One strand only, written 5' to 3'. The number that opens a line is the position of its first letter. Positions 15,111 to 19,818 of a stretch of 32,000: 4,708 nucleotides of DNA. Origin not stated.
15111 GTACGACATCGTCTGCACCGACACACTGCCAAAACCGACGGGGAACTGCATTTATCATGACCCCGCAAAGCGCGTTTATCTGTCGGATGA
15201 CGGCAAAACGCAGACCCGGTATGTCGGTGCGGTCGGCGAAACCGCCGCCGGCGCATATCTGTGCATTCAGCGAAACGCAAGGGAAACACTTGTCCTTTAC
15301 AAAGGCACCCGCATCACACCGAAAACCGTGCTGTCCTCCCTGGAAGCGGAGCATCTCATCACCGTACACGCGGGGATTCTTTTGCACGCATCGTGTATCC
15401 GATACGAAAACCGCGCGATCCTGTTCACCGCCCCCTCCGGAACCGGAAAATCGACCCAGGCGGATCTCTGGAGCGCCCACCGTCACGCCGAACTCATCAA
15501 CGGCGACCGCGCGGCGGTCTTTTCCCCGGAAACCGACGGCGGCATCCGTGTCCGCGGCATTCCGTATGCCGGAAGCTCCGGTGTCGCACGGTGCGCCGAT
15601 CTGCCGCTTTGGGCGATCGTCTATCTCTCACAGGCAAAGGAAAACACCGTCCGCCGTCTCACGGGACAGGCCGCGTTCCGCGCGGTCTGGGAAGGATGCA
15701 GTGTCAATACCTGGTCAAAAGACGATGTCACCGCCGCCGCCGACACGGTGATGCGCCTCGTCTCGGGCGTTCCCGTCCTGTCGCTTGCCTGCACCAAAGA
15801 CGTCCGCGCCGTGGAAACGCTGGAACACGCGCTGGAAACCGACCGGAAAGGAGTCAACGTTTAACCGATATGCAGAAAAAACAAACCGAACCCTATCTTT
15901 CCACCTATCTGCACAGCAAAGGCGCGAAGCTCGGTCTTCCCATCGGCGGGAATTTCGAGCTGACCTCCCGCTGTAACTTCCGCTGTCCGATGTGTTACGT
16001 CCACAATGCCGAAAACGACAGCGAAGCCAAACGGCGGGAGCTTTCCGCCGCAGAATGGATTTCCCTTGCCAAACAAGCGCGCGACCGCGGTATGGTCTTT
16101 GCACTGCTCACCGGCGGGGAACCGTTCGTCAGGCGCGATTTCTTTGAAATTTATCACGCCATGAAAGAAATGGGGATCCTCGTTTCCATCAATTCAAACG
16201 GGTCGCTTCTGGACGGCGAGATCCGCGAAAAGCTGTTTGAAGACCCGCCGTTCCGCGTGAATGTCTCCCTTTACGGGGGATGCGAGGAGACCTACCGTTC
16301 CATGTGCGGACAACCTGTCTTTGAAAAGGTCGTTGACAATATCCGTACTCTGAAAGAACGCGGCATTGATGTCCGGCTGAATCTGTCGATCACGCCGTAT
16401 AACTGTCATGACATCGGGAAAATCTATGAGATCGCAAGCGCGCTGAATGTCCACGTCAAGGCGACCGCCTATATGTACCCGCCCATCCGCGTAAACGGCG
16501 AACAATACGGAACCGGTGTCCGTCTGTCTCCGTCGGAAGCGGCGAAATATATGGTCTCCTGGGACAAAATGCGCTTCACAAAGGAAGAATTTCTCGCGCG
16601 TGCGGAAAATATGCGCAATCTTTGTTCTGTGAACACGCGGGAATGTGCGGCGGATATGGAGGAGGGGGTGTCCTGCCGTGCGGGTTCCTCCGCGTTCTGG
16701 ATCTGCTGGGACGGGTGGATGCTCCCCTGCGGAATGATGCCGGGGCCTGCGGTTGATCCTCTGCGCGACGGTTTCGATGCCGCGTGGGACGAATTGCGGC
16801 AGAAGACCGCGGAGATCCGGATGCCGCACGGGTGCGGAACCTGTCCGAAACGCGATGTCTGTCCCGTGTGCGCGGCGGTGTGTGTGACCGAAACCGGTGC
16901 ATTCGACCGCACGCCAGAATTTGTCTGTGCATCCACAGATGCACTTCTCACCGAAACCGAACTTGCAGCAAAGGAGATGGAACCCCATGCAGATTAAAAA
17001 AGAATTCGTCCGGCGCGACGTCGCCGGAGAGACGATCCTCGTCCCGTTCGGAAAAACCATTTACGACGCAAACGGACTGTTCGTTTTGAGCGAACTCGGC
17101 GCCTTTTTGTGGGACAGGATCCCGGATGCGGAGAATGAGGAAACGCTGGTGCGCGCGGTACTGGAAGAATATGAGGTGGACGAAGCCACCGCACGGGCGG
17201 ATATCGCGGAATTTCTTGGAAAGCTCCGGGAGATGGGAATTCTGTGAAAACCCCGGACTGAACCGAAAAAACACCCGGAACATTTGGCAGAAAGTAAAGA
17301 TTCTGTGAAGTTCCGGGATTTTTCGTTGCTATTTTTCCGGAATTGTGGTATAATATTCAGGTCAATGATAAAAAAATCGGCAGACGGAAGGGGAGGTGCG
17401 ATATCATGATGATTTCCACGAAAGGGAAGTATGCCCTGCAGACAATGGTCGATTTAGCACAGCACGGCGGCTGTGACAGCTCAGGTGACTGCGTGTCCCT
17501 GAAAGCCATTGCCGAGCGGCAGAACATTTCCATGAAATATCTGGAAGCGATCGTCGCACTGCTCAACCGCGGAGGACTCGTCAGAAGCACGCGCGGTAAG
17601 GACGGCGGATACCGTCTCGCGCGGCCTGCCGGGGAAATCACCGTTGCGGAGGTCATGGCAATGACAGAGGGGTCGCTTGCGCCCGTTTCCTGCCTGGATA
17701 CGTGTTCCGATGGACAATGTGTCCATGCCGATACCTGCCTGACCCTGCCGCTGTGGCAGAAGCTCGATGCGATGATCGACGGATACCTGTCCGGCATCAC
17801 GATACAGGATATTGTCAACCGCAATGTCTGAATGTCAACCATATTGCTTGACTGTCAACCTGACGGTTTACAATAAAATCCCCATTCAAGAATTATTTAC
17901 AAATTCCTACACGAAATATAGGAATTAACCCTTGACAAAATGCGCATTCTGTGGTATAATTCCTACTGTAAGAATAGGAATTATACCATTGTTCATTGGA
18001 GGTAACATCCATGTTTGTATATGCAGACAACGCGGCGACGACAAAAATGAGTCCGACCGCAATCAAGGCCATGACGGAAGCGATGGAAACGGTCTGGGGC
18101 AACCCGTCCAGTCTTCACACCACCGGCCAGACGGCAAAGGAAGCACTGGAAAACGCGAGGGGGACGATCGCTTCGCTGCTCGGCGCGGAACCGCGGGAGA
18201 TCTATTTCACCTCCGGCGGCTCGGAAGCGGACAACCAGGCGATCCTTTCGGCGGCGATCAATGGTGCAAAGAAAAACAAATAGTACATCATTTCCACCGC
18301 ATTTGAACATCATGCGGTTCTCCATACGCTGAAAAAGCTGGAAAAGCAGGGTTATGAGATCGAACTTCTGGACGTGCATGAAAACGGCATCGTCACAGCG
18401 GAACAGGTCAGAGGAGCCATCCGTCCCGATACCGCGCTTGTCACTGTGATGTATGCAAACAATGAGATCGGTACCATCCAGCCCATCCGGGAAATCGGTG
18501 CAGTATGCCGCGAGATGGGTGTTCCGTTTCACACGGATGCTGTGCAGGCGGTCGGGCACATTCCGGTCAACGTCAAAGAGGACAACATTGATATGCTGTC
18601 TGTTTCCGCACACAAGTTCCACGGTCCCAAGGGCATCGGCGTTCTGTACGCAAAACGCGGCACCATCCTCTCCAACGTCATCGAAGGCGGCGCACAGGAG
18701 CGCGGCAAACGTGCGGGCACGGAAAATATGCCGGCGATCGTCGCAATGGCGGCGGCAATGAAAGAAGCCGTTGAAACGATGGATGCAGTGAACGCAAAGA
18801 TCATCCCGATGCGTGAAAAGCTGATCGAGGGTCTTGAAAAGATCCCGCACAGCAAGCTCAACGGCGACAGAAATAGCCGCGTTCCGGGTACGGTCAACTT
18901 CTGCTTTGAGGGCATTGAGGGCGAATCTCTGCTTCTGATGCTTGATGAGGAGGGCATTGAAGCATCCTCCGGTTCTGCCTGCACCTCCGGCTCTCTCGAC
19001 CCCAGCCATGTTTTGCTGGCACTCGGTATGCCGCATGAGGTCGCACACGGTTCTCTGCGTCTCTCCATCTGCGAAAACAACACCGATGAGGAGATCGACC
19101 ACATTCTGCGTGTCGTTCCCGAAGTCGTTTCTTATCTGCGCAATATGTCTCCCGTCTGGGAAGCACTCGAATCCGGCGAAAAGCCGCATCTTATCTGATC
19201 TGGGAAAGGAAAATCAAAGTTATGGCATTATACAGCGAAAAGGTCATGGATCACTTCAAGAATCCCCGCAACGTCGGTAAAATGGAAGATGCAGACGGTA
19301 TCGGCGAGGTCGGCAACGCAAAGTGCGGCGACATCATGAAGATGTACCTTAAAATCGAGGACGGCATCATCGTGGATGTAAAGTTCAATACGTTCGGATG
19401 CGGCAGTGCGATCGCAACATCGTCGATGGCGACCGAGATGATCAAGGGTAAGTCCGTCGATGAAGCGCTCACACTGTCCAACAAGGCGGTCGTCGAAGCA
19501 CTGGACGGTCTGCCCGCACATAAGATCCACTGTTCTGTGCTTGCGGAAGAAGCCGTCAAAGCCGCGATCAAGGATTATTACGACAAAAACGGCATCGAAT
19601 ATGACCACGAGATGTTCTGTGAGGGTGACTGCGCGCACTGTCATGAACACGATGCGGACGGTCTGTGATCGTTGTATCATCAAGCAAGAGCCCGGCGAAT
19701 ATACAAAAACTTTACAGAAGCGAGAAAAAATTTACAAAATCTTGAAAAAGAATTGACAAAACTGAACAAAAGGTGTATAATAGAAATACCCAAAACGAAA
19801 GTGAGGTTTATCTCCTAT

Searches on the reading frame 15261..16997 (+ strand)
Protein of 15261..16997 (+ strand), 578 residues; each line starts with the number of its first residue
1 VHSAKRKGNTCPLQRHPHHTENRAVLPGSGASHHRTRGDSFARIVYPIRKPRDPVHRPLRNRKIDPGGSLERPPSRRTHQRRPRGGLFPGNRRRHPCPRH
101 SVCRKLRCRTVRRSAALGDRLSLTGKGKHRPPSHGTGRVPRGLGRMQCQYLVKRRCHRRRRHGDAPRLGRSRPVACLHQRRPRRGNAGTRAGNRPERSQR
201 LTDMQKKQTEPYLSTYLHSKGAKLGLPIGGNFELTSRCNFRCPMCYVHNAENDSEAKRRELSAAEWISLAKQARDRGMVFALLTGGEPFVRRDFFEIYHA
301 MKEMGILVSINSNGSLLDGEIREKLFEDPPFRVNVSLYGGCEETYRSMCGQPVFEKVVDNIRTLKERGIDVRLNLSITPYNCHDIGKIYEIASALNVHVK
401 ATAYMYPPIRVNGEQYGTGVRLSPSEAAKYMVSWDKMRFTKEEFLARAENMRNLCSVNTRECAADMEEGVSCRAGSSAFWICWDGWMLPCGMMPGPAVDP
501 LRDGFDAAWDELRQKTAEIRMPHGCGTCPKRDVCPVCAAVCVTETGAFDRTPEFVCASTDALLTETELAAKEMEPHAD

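Call 5: search_protein_families(library=pfam, proteins=[window:15261-16997:+], max_evalue=0.01)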
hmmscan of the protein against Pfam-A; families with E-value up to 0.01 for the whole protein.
window:15261-16997:+ (578 aa): 2 families
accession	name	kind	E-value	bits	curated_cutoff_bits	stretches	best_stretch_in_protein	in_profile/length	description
PF04055.27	Radical_SAM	-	3.1e-23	83.2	29.5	1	233-379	2-152/166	Radical SAM superfamily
PF13353.11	Fer4_12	-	0.005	17.6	22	1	236-295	13-71/137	4Fe-4S single cluster domain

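Call 48: search_protein_families(library=ncbifam, proteins=[window:15261-16997:+], max_evalue=0.01)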
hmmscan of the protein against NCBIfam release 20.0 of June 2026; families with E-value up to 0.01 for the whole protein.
window:15261-16997:+ (578 aa): 68 families (the best 25 are shown)
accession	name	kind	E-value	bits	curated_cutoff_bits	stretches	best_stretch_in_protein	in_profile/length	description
TIGR04545.1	rSAM_ahbD_hemeb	equivalog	6.5e-26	91.6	500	1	232-548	4-328/339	heme b synthase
TIGR02668.1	moaA_archaeal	equivalog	8.9e-24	84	325.25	1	233-398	15-180/303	GTP 3',8-cyclase MoaA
NF045574.1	sacti_mat_StsB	exception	8.9e-22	77.5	625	1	233-399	101-263/466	StsB family radical SAM/SPASM domain sactipeptide maturase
TIGR02666.1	moaA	equivalog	2.3e-21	76.1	284.05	1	234-405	16-193/336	GTP 3',8-cyclase MoaA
TIGR04250.1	SCM_rSAM_ScmE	equivalog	8.9e-21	74.2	400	1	232-390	7-163/358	SynChlorMet cassette radical SAM/SPASM protein ScmE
NF050035.1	rSAM_WgK_link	exception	1.3e-20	73.8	650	1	232-408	13-187/367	radical SAM/SPASM peptide maturase WgkB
NF001199.0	PRK00164.2-1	equivalog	3.5e-20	72.4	231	1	233-397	17-180/308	GTP 3',8-cyclase MoaA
TIGR04051.1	rSAM_NirJ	equivalog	5.4e-20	71.7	515.45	1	233-397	7-168/354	heme d1 biosynthesis radical SAM protein NirJ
TIGR02109.1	PQQ_syn_pqqE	equivalog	7.2e-20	71.2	381.35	1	225-397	4-174/358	pyrroloquinoline quinone biosynthesis protein PqqE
TIGR04055.1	rSAM_NirJ2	equivalog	5.2e-19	68.9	500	1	233-541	5-307/326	putative heme d1 biosynthesis radical SAM protein NirJ2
TIGR04053.2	TIGR04053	equivalog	9.8e-19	67.8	395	1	232-404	12-185/366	TIGR04053 family radical SAM/SPASM domain-containing protein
TIGR04546.1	rSAM_ahbC_deAc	equivalog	1.5e-18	66.8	650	1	232-397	43-205/390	12,18-didecarboxysiroheme deacetylase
TIGR04303.1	GeoRSP_rSAM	equivalog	4.9e-18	65.8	400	1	227-549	4-318/325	GeoRSP system radical SAM/SPASM protein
TIGR03962.1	mycofact_rSAM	equivalog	5.6e-18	65.2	265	1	224-402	8-183/339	mycofactocin radical SAM maturase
TIGR04054.1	rSAM_NirJ1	equivalog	8e-18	64.2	650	1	231-397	39-202/387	putative heme d1 biosynthesis radical SAM protein NirJ1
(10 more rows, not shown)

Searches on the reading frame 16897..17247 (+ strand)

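Call 35: search_protein_families(library=pfam, proteins=[window:16897-17247:+], max_evalue=1)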
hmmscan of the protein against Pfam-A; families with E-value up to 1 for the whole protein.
window:16897-17247:+ (116 aa): 1 family
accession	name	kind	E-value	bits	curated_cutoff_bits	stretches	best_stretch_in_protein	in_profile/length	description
PF05402.18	PqqD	-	1.5e-15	57.7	23.4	1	45-116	1-67/67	Coenzyme PQQ synthesis protein D (PqqD)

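Call 48: search_protein_families(library=ncbifam, proteins=[window:16897-17247:+], max_evalue=0.01)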
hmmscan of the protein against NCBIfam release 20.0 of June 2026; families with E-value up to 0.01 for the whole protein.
window:16897-17247:+ (116 aa): 4 families
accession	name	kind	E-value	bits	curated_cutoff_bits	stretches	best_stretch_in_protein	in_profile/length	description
NF033536.1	lasso_PqqD_Bac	exception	5.4e-08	32.9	80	1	35-114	10-84/88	lasso peptide biosynthesis PqqD family chaperone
NF033530.1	lasso_PqqD_Strm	exception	1.2e-07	31.9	70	1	62-115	24-77/78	lasso peptide biosynthesis PqqD family chaperone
TIGR04302.1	geo_PqqD_fam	equivalog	0.0002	21.8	100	1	57-115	41-99/102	GeoRSP system PqqD family peptide chaperone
TIGR04353.1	PqqD_rel_X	equivalog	0.00056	20.8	35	1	63-116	17-73/74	HPr-rel-A system PqqD family peptide chaperone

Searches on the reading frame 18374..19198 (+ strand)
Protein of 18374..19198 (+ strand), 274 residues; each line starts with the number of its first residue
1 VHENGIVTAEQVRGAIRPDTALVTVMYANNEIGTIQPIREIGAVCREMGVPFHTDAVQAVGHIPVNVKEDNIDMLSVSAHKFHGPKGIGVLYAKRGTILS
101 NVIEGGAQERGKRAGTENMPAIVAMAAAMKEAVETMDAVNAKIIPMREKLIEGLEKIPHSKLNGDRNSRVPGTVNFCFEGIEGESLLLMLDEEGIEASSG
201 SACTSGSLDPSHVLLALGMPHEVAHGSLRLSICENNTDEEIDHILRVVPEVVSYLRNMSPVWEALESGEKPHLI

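Call 35: search_protein_families(library=pfam, proteins=[window:18374-19198:+], max_evalue=1)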
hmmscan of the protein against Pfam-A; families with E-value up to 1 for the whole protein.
window:18374-19198:+ (274 aa): 5 families
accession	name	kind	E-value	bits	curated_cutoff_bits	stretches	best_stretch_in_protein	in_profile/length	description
PF00266.25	Aminotran_5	-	8.9e-54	183.3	21.5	1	2-243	122-370/371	Aminotransferase class-V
PF01212.27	Beta_elim_lyase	-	0.00014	21.8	27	1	3-96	105-214/288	Beta-eliminating lyase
PF00155.27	Aminotran_1_2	-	0.0035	17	19.7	1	7-246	128-359/361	Aminotransferase class I and II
PF01041.23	DegT_DnrJ_EryC1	-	0.012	15.3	19.8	1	5-62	98-152/360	DegT/DnrJ/EryC1/StrS aminotransferase family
PF03342.19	Rhabdo_M1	-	0.15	12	27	1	113-165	99-150/220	Rhabdovirus M1 matrix protein (M1 polymerase-associated protein)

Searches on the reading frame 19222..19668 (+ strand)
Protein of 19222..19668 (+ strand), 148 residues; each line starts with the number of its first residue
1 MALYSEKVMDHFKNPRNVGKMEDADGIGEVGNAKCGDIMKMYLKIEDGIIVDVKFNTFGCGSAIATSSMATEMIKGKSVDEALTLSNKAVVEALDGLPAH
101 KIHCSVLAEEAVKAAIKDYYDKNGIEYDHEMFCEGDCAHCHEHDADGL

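Call 15: search_protein_families(library=pfam, proteins=[window:19222-19668:+], max_evalue=0.001)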
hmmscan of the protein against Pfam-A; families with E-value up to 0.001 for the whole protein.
window:19222-19668:+ (148 aa): 1 family
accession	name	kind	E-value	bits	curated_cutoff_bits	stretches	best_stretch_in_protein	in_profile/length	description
PF01592.21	NifU_N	-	6e-51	172.3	22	1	4-123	2-124/127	NifU-like N terminal domain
